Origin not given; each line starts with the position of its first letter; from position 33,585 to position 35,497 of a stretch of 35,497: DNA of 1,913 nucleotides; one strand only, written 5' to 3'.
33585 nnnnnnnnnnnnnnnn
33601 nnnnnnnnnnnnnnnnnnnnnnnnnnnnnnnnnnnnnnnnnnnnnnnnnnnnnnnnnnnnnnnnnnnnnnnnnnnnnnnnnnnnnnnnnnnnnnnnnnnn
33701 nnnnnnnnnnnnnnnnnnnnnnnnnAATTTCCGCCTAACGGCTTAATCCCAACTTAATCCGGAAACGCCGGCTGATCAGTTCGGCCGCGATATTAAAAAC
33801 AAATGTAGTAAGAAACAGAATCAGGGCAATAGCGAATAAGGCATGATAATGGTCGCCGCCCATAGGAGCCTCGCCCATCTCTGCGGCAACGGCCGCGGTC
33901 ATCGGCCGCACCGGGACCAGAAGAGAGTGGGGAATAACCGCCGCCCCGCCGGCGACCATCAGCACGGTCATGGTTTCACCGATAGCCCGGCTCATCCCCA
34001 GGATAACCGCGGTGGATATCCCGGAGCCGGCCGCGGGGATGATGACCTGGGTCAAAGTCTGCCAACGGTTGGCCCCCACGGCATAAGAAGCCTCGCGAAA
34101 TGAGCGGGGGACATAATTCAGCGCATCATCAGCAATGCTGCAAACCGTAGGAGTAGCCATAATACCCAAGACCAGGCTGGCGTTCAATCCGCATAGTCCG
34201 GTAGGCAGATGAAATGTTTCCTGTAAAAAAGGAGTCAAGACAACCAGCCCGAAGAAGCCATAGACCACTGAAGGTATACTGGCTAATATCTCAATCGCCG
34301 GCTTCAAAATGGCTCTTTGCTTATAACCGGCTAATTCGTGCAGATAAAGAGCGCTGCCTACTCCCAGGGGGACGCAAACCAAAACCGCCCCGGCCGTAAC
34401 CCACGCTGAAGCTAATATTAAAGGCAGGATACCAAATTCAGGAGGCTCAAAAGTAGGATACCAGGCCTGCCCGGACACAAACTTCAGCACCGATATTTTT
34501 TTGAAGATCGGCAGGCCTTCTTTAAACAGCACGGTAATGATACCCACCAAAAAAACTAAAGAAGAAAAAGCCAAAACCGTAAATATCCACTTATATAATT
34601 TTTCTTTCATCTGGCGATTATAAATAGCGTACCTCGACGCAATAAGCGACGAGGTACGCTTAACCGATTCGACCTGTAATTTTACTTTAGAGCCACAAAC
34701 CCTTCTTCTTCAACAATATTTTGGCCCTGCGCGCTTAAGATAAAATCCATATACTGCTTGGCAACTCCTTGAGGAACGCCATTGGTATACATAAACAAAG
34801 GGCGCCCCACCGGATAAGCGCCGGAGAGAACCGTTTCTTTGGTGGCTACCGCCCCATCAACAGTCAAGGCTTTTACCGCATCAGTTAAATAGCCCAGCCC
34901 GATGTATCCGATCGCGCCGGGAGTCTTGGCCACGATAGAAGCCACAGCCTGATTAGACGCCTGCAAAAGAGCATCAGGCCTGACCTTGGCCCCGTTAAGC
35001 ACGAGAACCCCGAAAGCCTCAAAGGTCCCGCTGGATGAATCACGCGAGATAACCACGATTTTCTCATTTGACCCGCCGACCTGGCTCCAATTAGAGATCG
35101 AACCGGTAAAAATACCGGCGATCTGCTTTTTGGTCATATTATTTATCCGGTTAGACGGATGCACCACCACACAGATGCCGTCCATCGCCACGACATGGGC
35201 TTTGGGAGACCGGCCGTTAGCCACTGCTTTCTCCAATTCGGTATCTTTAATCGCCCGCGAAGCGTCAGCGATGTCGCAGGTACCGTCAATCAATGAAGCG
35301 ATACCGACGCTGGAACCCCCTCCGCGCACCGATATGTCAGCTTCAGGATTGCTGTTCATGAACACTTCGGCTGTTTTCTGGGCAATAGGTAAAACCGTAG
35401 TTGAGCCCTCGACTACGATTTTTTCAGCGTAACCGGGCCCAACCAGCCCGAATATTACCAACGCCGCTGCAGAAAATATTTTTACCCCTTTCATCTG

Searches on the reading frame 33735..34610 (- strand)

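Call 65: search_protein_families(library=pfam, proteins=[window:33735-34610:-], max_evalue=0.00001)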
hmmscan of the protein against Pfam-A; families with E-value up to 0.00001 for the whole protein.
window:33735-34610:- (291 aa): 1 family
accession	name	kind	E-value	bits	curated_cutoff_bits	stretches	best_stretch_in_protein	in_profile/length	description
PF00528.27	BPD_transp_1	-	2e-18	67.2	26.4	1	81-284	3-183/184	Binding-protein-dependent transport system inner membrane component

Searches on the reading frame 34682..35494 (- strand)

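Call 65: search_protein_families(library=pfam, proteins=[window:34682-35494:-], max_evalue=0.00001)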
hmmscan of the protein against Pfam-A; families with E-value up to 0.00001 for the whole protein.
window:34682-35494:- (270 aa): 3 families
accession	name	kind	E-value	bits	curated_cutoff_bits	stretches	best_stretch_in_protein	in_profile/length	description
PF12849.12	PBP_like_2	-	3.3e-44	152.1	27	1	24-255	10-266/267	PBP superfamily domain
PF12727.12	PBP_like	-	7.2e-11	42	27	1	43-207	2-158/193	PBP superfamily domain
PF13531.11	SBP_bac_11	-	4.2e-08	33.7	25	1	36-266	11-226/227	Bacterial extracellular solute-binding protein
